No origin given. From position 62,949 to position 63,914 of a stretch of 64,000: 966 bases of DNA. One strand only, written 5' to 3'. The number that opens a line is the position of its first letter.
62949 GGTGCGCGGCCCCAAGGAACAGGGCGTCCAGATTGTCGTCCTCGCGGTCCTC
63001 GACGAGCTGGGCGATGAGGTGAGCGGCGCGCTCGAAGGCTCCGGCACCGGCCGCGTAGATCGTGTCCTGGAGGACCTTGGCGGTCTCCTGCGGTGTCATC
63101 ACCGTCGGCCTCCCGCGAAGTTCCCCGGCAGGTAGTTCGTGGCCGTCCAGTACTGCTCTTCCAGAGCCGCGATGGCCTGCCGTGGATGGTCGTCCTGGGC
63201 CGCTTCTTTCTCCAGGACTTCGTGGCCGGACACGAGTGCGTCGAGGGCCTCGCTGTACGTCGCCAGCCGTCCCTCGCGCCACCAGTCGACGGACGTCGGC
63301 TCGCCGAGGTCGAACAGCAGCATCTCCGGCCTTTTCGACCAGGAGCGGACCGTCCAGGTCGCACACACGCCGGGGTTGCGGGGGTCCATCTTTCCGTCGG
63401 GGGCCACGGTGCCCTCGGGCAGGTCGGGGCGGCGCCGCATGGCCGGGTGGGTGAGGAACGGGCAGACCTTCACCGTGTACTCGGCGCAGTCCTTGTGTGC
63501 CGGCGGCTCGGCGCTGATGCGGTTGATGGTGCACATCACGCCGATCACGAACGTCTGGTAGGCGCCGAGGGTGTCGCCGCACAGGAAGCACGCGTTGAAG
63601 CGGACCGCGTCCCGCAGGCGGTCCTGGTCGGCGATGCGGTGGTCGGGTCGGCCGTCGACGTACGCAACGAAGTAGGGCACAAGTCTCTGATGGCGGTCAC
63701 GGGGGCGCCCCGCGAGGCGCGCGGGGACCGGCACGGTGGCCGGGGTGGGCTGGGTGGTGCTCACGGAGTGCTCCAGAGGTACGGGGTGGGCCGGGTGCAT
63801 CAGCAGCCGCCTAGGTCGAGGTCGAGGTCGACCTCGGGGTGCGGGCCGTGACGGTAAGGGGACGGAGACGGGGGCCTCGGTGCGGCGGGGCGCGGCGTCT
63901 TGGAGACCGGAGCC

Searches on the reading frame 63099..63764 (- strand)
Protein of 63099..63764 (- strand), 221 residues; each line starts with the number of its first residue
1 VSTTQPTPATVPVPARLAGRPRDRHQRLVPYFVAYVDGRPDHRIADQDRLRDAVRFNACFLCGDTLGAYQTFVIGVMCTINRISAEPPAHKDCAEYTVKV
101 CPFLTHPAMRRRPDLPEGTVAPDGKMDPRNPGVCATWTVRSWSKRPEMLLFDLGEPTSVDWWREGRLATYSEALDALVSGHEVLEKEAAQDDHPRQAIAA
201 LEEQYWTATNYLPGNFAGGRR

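Call 20: search_protein_families(library=pfam, proteins=[window:63099-63764:-], max_evalue=0.01)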
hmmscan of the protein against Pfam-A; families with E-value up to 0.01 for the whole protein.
window:63099-63764:- (221 aa): 0 families

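Call 31: find_encoding_contigs(protein=window:63099-63764:-, flank=10000, max_places=4)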
Protein window:63099-63764:- (221 aa): no gene with exactly this product is on record in the collection.
